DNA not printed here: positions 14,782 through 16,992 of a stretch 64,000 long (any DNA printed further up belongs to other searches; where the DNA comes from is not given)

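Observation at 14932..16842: Pseudo-amylase: membrane-anchored GH13 with all catalytic residues replaced but an intact ORF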

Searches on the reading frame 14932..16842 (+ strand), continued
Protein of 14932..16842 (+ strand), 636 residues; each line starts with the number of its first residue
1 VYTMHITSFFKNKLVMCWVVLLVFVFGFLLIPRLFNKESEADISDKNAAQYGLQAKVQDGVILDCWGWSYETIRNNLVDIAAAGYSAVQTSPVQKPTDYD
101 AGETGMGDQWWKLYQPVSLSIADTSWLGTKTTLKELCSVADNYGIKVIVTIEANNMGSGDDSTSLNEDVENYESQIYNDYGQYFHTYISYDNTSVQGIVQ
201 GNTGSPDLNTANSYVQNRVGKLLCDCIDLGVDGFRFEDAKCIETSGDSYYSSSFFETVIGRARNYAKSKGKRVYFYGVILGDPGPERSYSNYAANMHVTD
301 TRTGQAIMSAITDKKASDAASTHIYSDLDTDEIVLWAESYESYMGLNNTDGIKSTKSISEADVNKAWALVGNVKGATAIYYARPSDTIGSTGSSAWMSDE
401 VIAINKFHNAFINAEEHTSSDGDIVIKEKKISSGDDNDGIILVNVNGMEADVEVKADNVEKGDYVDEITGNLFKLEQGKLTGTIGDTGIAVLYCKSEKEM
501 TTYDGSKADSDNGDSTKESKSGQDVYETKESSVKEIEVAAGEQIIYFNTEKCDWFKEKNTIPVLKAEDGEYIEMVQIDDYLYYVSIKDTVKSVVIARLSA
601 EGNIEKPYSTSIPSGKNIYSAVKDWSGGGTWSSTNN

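Call 6: find_homologous_proteins(query=window:14932-16842:+, max_evalue=1e-10)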
Query window:14932-16842:+ (636 aa): 3061 proteins with E <= 1e-10 among 8000 candidates; the best 120 are listed.
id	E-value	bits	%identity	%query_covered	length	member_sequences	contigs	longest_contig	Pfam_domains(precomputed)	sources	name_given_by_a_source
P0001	0.0e+0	1422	100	100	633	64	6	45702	-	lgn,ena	-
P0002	5.4e-191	654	50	98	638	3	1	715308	PF18612.8,PF00128.32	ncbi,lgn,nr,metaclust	ncbi:alpha-amylase [Lachnospiraceae bacterium RM5]|nr:alpha-amylase [Lachnospiraceae bacterium RM5]|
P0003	4.5e-156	539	45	95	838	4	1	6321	PF16738.11,PF00128.32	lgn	-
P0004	5.5e-155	535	40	98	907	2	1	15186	PF16738.11,PF00128.32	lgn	-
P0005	3.8e-139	483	38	98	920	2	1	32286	PF16738.11,PF00128.32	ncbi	-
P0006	5.5e-137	476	47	76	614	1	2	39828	PF16738.11,PF00128.32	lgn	-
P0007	9.8e-136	472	47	76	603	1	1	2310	PF16738.11,PF00128.32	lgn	-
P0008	2.6e-132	460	43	86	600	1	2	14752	PF16738.11,PF00128.32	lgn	-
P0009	1.7e-128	448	48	69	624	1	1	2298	PF00128.32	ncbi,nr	ncbi:MAG: hypothetical protein K6G26_02815 [Lachnospiraceae bacterium]|nr:hypothetical protein [Lach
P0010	6.1e-126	439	49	69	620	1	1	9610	PF00128.32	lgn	-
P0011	2.1e-125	438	38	95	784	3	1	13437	PF16738.11,PF00128.32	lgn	-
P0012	6.8e-125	436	40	98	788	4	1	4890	PF16738.11,PF00128.32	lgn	-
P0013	2.3e-120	421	47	72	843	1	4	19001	PF00128.32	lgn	-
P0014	6.7e-119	416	47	74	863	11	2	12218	PF16738.11,PF00128.32,PF00404.25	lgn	-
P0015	1.2e-118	415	46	74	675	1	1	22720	PF16738.11,PF00128.32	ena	-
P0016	4.6e-118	413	45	76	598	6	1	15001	PF16738.11,PF00128.32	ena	-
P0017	4.2e-117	410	46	69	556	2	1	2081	PF00128.32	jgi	jgi:alpha-amylase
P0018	3.4e-115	404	46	69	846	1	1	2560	PF00128.32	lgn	-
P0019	2.5e-114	401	44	74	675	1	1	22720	PF16738.11,PF00128.32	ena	-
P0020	9.8e-114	399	43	73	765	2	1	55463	PF16738.11,PF00128.32,PF00404.25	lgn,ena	-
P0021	1.5e-113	399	45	70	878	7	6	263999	PF16738.11,PF00128.32,PF00404.25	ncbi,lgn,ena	-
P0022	1.7e-113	398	45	72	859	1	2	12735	PF00128.32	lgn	-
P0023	2.3e-113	398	46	68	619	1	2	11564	PF00128.32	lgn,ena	-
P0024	2.7e-113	398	47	70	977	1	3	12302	PF16738.11,PF00128.32,PF00404.25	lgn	-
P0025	3.3e-112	394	42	71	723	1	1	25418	PF16738.11,PF00128.32,PF00404.25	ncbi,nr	ncbi:MAG: starch-binding protein [Oscillospiraceae bacterium]|nr:starch-binding protein [Candidatus 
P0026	6.0e-112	393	45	70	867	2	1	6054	PF16738.11,PF00128.32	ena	-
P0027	8.0e-112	393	42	75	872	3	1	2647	PF16738.11,PF00128.32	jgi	-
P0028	1.0e-111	392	42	77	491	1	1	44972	PF00128.32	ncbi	-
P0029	1.4e-111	392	45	70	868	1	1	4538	PF16738.11,PF00128.32,PF00404.25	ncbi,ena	-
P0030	1.9e-111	392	46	70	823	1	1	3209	PF00128.32,PF00404.25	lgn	-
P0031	3.0e-111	391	44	73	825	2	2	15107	PF16738.11,PF00128.32,PF00404.25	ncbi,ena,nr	ncbi:MAG: starch-binding protein [Clostridia bacterium]|nr:starch-binding protein [Clostridia bacter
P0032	3.7e-111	391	44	70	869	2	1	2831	PF16738.11,PF00128.32,PF00404.25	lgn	-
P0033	4.2e-111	390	46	71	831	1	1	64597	PF00128.32,PF00404.25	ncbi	-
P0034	4.7e-111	390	46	70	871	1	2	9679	PF16738.11,PF00128.32,PF00404.25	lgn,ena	-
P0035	1.3e-110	389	45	71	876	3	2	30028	PF16738.11,PF00128.32,PF00404.25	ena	-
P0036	2.6e-110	388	41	77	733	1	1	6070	PF16738.11,PF00128.32,PF00404.25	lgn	-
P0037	1.2e-109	386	44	71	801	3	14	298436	PF16738.11,PF00128.32,PF00404.25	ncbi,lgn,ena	-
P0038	1.3e-109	386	44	70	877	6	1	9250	PF16738.11,PF00128.32,PF00404.25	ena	-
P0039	1.3e-109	386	42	70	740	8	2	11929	PF00128.32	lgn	-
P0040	1.7e-109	385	44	70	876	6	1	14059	PF00128.32,PF00404.25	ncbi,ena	-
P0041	1.8e-109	385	46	69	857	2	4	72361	PF16738.11,PF00128.32,PF00404.25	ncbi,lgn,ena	-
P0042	2.0e-109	385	35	90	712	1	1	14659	PF00128.32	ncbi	-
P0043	2.2e-109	385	46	69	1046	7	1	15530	PF16738.11,PF00128.32,PF00404.25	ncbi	-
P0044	3.4e-109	384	43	76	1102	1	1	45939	PF16738.11,PF00128.32,PF00404.25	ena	-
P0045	4.2e-109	384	40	83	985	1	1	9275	PF00128.32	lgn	-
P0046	4.5e-109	384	44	72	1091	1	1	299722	PF16738.11,PF00128.32,PF00404.25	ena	-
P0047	4.5e-109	384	44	72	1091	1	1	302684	PF16738.11,PF00128.32,PF00404.25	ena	-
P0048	4.6e-109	384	43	74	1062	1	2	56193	PF16738.11,PF00128.32,PF00404.25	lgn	-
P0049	4.9e-109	384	44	72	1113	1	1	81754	PF16738.11,PF00128.32,PF00404.25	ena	-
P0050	5.9e-109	383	43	70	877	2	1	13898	PF00128.32,PF00404.25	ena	-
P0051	7.4e-109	383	43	69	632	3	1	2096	PF00128.32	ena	-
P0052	8.7e-109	383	44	74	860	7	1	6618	PF16738.11,PF00128.32,PF00404.25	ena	-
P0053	9.2e-109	383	43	70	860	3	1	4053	PF16738.11,PF00128.32,PF00404.25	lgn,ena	-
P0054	1.2e-108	382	43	71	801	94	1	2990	PF16738.11,PF00128.32,PF00404.25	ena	-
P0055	1.3e-108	382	43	70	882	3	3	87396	PF16738.11,PF00128.32,PF00404.25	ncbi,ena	-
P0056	1.3e-108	382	43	76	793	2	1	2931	PF16738.11,PF00128.32,PF00404.25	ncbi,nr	ncbi:MAG: alpha-amylase family glycosyl hydrolase, partial [Clostridia bacterium]|nr:alpha-amylase f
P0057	2.1e-108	382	46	70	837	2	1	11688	PF00128.32,PF00404.25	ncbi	-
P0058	2.3e-108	381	45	69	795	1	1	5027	PF16738.11,PF00128.32,PF00404.25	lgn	-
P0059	2.8e-108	381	43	70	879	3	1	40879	PF16738.11,PF00128.32,PF00404.25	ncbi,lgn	-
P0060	3.0e-108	381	43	71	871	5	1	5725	PF16738.11,PF00128.32,PF00404.25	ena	-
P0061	5.9e-108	380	45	69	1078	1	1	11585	PF16738.11,PF00128.32,PF00404.25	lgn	-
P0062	5.9e-108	380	45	69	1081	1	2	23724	PF16738.11,PF00128.32,PF00404.25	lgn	-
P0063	6.0e-108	380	45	71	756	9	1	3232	PF00128.32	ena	-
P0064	6.3e-108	380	45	70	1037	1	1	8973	PF00128.32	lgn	-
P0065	6.4e-108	380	45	71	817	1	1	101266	PF16738.11,PF00128.32,PF00404.25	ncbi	-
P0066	8.1e-108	380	45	70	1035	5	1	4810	PF16738.11,PF00128.32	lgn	-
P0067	8.7e-108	380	44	72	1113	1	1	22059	PF16738.11,PF00128.32,PF00404.25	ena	-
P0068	1.2e-107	379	43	76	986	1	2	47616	PF16738.11,PF00128.32,PF00404.25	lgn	-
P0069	1.3e-107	379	45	71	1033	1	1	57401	PF00128.32,PF00404.25,PF22058.3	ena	-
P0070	1.5e-107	379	45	69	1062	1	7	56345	PF16738.11,PF00128.32,PF00404.25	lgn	-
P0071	1.5e-107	379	45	69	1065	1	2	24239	PF16738.11,PF00128.32,PF00404.25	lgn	-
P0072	1.5e-107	379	45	69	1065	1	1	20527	PF16738.11,PF00128.32,PF00404.25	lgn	-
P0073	1.5e-107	379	45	69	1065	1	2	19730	PF16738.11,PF00128.32,PF00404.25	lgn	-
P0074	1.6e-107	379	45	69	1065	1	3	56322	PF16738.11,PF00128.32,PF00404.25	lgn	-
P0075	1.7e-107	379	42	71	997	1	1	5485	PF16738.11,PF00128.32,PF00404.25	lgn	-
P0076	1.9e-107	378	41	76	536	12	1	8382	PF00128.32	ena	-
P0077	2.4e-107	378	43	75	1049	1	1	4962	PF16738.11,PF00128.32,PF00404.25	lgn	-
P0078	2.5e-107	378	43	71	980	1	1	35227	PF16738.11,PF00128.32,PF00404.25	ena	-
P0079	2.5e-107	378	45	69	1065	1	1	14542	PF16738.11,PF00128.32,PF00404.25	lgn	-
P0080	2.7e-107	378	43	72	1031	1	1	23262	PF00128.32,PF00404.25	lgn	-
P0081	2.9e-107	378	45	70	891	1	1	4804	PF16738.11,PF00128.32,PF00404.25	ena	-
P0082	3.1e-107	378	43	72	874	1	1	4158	PF16738.11,PF00128.32,PF00404.25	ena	-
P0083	3.4e-107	378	43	71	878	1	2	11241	PF16738.11,PF00128.32,PF00404.25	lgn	-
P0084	3.8e-107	377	43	70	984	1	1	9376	PF16738.11,PF00128.32,PF00404.25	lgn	-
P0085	4.8e-107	377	45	69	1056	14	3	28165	PF16738.11,PF00128.32,PF00404.25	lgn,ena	-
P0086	5.1e-107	377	42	76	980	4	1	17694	PF16738.11,PF00128.32,PF00404.25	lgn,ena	-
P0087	5.2e-107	377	41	75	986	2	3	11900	PF16738.11,PF00128.32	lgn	-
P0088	5.6e-107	377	45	70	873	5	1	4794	PF16738.11,PF00128.32,PF00404.25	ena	-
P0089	5.7e-107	377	45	69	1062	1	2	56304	PF16738.11,PF00128.32,PF00404.25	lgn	-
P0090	5.7e-107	377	42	74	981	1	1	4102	PF16738.11,PF00128.32,PF00404.25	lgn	-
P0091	6.7e-107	377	44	69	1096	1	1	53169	PF16738.11,PF00128.32,PF00404.25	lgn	-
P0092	6.8e-107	377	44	70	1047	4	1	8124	PF16738.11,PF00128.32,PF00404.25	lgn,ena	-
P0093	7.2e-107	376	44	72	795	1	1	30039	PF16738.11,PF00128.32,PF00404.25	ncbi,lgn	-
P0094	7.2e-107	376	43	70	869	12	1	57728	PF16738.11,PF00128.32,PF00404.25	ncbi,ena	-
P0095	1.1e-106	376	42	76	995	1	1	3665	PF00128.32,PF00404.25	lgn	-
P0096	1.3e-106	376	42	70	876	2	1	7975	PF16738.11,PF00128.32,PF00404.25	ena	-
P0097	1.8e-106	375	42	71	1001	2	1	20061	PF16738.11,PF00128.32,PF00404.25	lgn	-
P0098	4.1e-106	374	42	74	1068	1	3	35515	PF16738.11,PF00128.32,PF00404.25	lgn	-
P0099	4.5e-106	374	45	69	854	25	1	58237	PF00128.32,PF00404.25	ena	-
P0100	4.6e-106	374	43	70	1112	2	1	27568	PF16738.11,PF00128.32,PF00404.25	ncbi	-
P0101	4.7e-106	374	44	70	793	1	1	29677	PF16738.11,PF00128.32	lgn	-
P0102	5.6e-106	374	43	69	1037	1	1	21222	PF16738.11,PF00128.32,PF00404.25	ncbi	-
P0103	6.0e-106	373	42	72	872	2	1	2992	PF00128.32,PF00404.25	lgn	-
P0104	6.2e-106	373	43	71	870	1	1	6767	PF16738.11,PF00128.32,PF00404.25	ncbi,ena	-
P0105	8.2e-106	373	42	75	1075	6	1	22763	PF16738.11,PF00128.32,PF00404.25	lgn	-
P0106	9.6e-106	373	43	70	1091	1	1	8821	PF16738.11,PF00128.32,PF00404.25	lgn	-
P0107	1.4e-105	372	42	76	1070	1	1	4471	PF16738.11,PF00128.32,PF00404.25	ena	-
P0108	1.5e-105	372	44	69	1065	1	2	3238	PF16738.11,PF00128.32,PF00404.25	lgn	-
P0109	1.9e-105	372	44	69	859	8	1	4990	PF16738.11,PF00128.32,PF00404.25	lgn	-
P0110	2.1e-105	372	44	69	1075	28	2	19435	PF16738.11,PF00128.32,PF00404.25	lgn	-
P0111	2.4e-105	371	44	71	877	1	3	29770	PF16738.11,PF00128.32,PF00404.25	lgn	-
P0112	3.9e-105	371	44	69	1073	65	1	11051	PF16738.11,PF00128.32,PF00404.25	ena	-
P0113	4.6e-105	371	43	72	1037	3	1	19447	PF16738.11,PF00128.32,PF00404.25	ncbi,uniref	ncbi:alpha-amylase family glycosyl hydrolase [Ruminococcus sp.]|uniref:alpha-amylase family glycosyl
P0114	5.2e-105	370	42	72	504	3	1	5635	PF00128.32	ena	-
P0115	7.9e-105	370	41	71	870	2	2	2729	PF16738.11,PF00128.32,PF00404.25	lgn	-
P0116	8.8e-105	370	44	72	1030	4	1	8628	PF16738.11,PF00128.32,PF00404.25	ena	-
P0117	1.2e-104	369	44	69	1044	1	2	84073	PF16738.11,PF00128.32,PF00404.25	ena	-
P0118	1.2e-104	369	45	70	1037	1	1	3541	PF16738.11,PF00128.32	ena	-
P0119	1.2e-104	369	44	70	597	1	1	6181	PF00128.32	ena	-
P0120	1.8e-104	369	43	70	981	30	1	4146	PF16738.11,PF00128.32,PF00404.25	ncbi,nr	ncbi:MAG: starch-binding protein [Clostridia bacterium]|nr:starch-binding protein [Clostridia bacter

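Call 12: find_related_loci(query=A1, collection=genome_contigs, flank=6000)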
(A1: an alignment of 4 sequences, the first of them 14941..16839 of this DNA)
Query A1 (633 aa) in genome_contigs; peptide patterns used: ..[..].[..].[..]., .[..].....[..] (x = any residue, [..] = any of these).
454 stretches matched a pattern; 387 encode a relative of the query (tblastn E <= 1e-3); the best 80 are kept; 80 distinct loci.
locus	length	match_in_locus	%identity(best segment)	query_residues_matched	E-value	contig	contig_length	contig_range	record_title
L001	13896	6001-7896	49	1-628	0e+0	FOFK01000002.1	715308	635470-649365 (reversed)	Lachnospiraceae bacterium RM5 genome assembly, contig: IE08DRAFT_scaffold00001.1, whole genome shotgun sequence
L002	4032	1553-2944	47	18-490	3e-124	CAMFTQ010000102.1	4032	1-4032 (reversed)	MAG: uncultured Anaeromassilibacillus sp. isolate SRR15725435_bin.13_metaWRAP_v1.3_MAG genome assembly, contig: ERZ10622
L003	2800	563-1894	47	48-494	2e-122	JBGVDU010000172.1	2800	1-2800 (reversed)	MAG: Acutalibacteraceae bacterium isolate fecal_MAG_43 fecal_MAG_43_contig_0172, whole genome shotgun sequence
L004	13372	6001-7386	44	25-490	3e-117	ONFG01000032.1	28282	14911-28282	uncultured Clostridiales bacterium isolate RUG241 genome assembly, contig: scaffold_6858, whole genome shotgun sequence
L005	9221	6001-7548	41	5-525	7e-117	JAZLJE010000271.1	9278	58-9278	MAG: Ruminococcus sp. isolate T1900044968_TA20190030.MAGScoT_cleanbin_000003 SGB_4013_k141_1244074, whole genome shotgun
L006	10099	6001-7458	44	1-490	3e-116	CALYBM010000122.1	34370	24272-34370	MAG: uncultured Ruminococcus sp. isolate E07__bin181 genome assembly, contig: E07__k127_5165049, whole genome shotgun se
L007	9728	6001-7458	43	1-490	2e-115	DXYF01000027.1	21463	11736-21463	MAG TPA_asm: Clostridiales bacterium isolate HRGM_Genome_3866 HRGM_Genome_3866_27, whole genome shotgun sequence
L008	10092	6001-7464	43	1-490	7e-115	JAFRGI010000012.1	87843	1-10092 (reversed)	MAG: Ruminococcus sp. isolate RGIG2444 Goat_Ileum.Co__c238674, whole genome shotgun sequence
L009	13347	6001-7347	45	38-490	2e-114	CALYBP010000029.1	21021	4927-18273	MAG: uncultured Ruminococcus sp. isolate BRZ_PQ__bin62 genome assembly, contig: BRZ_PQ__NODE_3366_length_21021_cov_13.38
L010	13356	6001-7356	44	39-490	8e-114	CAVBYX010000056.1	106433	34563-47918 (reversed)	Acutalibacteraceae bacterium isolate SRR8978320_cleanbin_000002 genome assembly, contig: Spades_SRR8978320_contig_2, who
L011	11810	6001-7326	46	49-490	1e-113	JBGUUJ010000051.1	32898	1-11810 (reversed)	MAG: Ruminococcus sp. isolate fecal_MAG_49 fecal_MAG_49_contig_0051, whole genome shotgun sequence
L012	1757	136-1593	42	2-490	3e-122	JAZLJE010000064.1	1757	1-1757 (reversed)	MAG: Ruminococcus sp. isolate T1900044968_TA20190030.MAGScoT_cleanbin_000003 SGB_4013_k141_847634, whole genome shotgun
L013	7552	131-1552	44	12-489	1e-113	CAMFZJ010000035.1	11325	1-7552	MAG: uncultured Clostridia bacterium isolate SRR15725436_bin.17_metaWRAP_v1.3_MAG genome assembly, contig: ERZ10622455.9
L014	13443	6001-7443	43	7-490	5e-113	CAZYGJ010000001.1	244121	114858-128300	MAG TPA_asm: uncultured Ruminococcus sp. isolate SRP313737_co1_197 genome assembly, contig: NODE_25_length_244121_cov_76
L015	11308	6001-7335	45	46-490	3e-113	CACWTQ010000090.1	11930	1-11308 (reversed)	MAG: uncultured Ruminococcus sp. isolate RUG10904 genome assembly, contig: RUG10904_asm_90, whole genome shotgun sequenc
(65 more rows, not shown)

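Call 14: find_encoding_contigs(protein=P0001, flank=8000, max_places=8)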
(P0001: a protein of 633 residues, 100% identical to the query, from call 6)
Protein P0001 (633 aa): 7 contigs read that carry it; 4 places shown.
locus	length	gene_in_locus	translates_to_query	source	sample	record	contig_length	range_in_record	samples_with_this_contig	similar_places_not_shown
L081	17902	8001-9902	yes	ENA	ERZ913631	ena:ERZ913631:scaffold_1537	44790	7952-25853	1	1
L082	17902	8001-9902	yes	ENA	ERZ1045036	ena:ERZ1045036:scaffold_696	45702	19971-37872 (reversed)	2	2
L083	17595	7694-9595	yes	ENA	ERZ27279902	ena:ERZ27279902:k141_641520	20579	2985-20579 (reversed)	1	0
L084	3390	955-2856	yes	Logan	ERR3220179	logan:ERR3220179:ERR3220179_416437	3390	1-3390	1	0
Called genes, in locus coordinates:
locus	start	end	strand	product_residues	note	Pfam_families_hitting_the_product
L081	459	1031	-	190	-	PF01227:GTP_cyclohydroI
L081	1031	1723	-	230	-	PF13353:Fer4_12, PF04055:Radical_SAM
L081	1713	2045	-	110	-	PF01242:PTPS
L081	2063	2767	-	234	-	PF00733:Asn_synthase (weak), PF02540:NAD_synthase (weak), PF06508:QueC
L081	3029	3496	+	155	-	PF01966:HD (weak)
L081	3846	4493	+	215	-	PF21349:RUBY_RBDX, PF23455:DUF7129 (faint), PF23458:DUF7130 (faint), PF13453:Zn_ribbon_TFIIB (faint), PF00210:Ferritin (weak), PF02915:Rubrerythrin, PF21349:RUBY_RBDX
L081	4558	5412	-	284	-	PF02749:QRPTase_N, PF01729:QRPTase_C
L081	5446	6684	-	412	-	PF00890:FAD_binding_2, PF07992:Pyr_redox_2 (faint)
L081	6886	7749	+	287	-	PF01116:F_bP_aldolase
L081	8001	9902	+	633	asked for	-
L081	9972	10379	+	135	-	-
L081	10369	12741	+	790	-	PF00270:DEAD (weak), PF06733:DEAD_2, PF13307:Helicase_C_2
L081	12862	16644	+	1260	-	PF18072:FGAR-AT_linker (weak), PF02769:AIRS_C, PF13507:GATase_5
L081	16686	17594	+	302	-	PF04203:Sortase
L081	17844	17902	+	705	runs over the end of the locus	PF12437:GSIII_N, PF00120:Gln-synt_C, PF18318:Gln-synt_C-ter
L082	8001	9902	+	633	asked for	-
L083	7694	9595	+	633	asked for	-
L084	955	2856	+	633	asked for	-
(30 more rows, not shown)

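Call 17: find_related_loci(query=A1, collection=metagenome_contigs, flank=3000)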
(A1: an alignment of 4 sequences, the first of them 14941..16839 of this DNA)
Query A1 (633 aa) in metagenome_contigs; peptide patterns used: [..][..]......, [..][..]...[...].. (x = any residue, [..] = any of these).
379 stretches matched a pattern; 143 encode a relative of the query (tblastn E <= 1e-3); the best 80 are kept; 80 distinct loci.
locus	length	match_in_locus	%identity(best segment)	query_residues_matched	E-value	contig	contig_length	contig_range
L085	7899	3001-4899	99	1-633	0e+0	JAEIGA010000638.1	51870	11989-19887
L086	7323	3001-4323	45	50-490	5e-110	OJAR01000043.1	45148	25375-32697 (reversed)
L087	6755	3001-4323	44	50-490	8e-109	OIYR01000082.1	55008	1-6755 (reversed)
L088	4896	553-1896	43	45-490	8e-109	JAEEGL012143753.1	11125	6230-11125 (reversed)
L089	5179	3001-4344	43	45-490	6e-108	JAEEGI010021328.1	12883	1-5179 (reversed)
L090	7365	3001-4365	43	36-490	4e-106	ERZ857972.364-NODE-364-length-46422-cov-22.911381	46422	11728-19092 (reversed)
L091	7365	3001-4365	43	36-490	1e-104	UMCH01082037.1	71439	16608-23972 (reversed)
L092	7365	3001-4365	43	36-490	1e-104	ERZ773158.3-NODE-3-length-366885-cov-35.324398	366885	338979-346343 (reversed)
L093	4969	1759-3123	42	36-490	2e-104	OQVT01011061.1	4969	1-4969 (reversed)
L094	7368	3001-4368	43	36-490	1e-103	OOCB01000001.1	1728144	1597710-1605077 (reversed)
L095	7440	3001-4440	42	10-490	2e-103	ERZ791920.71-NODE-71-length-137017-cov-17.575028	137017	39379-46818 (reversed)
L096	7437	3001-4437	41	10-490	2e-103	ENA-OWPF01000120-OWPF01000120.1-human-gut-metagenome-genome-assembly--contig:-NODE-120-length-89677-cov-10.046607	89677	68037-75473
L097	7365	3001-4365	43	36-490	1e-102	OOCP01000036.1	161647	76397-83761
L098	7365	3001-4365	42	36-490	1e-102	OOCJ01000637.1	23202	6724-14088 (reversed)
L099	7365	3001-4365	43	36-490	1e-102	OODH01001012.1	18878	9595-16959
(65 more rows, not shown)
